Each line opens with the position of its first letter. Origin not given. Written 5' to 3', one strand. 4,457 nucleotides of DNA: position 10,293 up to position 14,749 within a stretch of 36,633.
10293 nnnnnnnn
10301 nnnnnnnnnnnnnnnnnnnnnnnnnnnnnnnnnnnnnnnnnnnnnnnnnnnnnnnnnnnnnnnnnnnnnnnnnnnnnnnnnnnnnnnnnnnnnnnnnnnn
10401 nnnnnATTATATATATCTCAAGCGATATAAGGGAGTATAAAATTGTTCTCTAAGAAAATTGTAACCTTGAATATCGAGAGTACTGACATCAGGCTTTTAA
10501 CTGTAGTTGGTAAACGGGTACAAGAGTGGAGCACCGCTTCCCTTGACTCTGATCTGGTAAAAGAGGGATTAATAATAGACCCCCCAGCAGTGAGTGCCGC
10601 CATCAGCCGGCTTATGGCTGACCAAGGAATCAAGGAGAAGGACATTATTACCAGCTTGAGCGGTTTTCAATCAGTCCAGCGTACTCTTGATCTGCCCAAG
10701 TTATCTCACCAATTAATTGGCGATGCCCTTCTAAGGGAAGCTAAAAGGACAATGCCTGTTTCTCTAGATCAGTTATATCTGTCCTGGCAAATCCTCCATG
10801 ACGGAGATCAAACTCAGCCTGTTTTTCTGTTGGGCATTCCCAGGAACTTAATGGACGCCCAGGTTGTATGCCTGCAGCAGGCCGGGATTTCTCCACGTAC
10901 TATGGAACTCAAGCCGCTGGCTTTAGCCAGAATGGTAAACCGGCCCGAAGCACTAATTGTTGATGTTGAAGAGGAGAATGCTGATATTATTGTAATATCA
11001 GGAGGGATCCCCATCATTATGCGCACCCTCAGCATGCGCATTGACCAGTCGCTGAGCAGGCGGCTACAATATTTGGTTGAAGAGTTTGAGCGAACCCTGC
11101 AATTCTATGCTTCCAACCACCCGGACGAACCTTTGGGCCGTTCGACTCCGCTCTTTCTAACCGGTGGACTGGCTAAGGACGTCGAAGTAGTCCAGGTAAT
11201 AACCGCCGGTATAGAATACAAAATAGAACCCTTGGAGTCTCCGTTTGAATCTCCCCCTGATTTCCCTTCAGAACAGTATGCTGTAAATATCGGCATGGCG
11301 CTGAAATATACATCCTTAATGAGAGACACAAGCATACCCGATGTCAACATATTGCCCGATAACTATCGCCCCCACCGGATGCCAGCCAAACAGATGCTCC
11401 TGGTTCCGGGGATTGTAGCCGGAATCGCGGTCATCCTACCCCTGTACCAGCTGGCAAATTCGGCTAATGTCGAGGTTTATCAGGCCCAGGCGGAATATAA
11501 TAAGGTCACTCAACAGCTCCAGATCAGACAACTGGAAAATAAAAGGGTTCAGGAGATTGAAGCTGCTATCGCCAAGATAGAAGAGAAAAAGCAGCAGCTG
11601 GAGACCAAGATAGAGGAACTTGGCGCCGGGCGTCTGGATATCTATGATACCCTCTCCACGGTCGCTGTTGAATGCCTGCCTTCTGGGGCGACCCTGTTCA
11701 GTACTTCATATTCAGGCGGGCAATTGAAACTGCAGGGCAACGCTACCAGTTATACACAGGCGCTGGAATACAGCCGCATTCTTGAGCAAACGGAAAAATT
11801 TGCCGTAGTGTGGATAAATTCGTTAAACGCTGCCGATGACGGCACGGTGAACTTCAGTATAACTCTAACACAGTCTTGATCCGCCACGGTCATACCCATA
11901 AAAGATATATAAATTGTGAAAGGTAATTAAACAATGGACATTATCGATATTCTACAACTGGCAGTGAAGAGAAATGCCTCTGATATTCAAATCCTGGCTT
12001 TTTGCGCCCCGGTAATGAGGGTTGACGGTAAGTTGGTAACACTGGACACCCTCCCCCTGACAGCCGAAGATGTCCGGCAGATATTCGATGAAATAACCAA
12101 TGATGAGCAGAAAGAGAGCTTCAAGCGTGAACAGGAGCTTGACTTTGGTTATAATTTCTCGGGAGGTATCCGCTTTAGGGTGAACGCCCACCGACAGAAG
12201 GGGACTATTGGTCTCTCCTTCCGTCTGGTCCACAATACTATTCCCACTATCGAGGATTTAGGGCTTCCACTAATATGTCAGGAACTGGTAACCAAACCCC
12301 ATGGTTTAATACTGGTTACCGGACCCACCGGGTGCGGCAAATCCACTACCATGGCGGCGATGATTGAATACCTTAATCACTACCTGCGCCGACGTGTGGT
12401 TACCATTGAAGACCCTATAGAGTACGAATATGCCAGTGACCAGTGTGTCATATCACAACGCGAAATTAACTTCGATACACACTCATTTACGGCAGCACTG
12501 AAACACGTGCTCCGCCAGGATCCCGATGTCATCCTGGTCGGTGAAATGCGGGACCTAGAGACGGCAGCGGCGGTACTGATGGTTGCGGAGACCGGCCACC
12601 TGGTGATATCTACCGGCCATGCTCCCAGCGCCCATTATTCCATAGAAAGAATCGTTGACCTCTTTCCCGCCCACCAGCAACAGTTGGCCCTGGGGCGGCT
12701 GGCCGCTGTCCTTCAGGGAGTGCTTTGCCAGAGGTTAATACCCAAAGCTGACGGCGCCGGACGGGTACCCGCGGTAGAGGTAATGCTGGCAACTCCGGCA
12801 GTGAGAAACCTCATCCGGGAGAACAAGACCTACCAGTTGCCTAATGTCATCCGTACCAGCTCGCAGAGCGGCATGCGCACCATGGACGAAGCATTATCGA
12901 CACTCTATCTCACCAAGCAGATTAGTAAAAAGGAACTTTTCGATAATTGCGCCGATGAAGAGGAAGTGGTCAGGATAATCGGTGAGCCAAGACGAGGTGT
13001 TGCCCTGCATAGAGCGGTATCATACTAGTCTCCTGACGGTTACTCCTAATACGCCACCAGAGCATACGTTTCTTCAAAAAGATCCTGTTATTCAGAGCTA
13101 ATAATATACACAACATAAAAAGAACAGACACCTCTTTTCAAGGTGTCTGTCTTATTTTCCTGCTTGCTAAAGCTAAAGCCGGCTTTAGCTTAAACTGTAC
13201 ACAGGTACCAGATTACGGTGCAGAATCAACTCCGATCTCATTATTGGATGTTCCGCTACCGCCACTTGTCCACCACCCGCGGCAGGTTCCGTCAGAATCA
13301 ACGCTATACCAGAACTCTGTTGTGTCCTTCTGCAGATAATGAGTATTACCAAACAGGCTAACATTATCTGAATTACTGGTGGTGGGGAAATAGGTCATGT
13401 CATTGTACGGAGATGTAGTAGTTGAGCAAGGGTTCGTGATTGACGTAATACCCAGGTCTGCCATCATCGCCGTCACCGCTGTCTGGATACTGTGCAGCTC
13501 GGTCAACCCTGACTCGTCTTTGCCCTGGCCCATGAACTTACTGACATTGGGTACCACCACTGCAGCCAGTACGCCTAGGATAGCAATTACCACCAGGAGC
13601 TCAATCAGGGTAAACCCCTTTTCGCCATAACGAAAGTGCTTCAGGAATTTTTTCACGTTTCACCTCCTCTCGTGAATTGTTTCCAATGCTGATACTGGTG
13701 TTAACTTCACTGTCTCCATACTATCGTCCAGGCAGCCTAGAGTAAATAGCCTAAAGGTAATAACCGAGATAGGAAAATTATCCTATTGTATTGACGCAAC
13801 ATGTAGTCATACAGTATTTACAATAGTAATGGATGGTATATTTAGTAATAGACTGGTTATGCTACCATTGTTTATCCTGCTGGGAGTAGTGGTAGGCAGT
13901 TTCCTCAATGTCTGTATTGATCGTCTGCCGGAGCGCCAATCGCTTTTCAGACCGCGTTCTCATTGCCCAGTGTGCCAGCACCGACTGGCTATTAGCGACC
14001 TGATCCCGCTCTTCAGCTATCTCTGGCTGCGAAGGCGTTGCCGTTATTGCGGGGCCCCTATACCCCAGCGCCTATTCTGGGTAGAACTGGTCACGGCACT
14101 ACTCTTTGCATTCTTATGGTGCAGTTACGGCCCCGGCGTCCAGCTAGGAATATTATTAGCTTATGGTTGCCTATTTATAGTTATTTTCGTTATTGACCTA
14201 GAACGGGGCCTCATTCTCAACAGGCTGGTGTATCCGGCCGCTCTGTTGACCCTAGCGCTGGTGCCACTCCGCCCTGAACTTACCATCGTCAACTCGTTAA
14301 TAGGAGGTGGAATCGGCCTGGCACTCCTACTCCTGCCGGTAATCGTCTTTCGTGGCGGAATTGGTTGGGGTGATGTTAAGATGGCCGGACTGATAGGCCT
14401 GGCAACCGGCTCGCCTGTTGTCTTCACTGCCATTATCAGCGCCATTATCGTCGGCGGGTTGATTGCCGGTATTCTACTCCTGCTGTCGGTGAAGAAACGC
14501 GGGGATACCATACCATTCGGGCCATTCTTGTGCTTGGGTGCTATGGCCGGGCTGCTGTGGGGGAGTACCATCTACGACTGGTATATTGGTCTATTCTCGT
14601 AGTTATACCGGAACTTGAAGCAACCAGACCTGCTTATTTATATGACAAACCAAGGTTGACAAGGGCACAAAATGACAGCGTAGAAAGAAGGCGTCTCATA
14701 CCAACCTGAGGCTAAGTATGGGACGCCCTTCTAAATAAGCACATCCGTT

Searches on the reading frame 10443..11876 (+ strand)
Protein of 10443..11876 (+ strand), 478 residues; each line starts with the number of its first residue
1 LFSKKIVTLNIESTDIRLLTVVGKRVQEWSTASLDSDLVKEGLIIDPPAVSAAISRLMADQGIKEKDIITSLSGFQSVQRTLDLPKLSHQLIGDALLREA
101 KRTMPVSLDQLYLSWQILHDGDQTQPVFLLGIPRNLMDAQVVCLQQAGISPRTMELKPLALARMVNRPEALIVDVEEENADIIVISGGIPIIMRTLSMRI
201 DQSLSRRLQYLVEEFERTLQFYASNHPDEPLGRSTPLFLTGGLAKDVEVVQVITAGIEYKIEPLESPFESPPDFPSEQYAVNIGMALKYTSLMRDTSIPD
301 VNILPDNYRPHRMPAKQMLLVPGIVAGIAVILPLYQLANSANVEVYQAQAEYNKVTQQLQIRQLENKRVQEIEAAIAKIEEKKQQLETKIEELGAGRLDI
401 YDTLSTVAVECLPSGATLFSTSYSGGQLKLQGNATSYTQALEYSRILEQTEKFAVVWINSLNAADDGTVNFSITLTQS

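Call 35: search_protein_families(library=pfam, proteins=[window:10443-11876:+], max_evalue=0.00001)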
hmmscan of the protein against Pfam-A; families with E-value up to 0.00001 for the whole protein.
window:10443-11876:+ (478 aa): 2 families
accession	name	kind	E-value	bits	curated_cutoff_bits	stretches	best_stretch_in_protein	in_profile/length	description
PF11104.14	PilM_2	-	1.9e-10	40.7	27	1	25-174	22-175/340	Type IV pilus assembly protein PilM;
PF05137.18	PilN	-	2.7e-06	27.8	22.8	1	410-476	8-77/78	Fimbrial assembly protein (PilN)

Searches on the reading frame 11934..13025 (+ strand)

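Call 36: search_protein_families(library=pfam, proteins=[window:11934-13025:+], max_evalue=0.00001)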
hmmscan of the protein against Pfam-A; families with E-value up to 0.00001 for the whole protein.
window:11934-13025:+ (364 aa): 1 family
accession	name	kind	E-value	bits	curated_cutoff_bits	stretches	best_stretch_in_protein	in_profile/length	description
PF00437.27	T2SSE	-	2.4e-44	151.9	24.9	1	116-286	135-288/370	Type II/IV secretion system protein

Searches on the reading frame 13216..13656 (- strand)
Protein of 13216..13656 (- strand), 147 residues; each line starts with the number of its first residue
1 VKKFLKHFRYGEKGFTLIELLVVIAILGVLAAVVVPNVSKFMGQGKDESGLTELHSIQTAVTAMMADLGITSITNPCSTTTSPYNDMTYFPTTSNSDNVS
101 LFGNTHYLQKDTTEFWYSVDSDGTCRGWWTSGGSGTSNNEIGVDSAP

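Call 36: search_protein_families(library=pfam, proteins=[window:13216-13656:-], max_evalue=0.00001)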
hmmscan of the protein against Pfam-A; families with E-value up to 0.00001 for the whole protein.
window:13216-13656:- (147 aa): 1 family
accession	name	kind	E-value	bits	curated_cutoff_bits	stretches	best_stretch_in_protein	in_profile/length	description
PF07963.17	N_methyl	-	1.5e-09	37.5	21.2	1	12-34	4-26/27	Prokaryotic N-terminal methylation motif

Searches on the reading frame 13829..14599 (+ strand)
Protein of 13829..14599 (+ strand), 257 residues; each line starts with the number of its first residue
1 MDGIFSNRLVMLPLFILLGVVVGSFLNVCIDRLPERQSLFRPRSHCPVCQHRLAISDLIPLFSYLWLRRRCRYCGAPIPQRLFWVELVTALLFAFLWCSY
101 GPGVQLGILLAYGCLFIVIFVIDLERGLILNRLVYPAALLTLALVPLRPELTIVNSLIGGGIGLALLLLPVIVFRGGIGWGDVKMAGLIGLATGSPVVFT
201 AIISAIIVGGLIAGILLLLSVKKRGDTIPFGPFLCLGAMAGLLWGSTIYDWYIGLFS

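Call 36: search_protein_families(library=pfam, proteins=[window:13829-14599:+], max_evalue=0.00001)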
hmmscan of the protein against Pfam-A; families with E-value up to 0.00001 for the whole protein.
window:13829-14599:+ (257 aa): 2 families
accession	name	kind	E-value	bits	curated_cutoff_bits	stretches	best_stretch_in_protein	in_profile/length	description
PF06750.18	A24_N_bact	-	1.5e-32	112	23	1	17-99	1-83/84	Bacterial Peptidase A24 N-terminal domain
PF01478.23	Peptidase_A24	-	4e-13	50.2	26.5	1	112-213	3-103/104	Type IV leader peptidase family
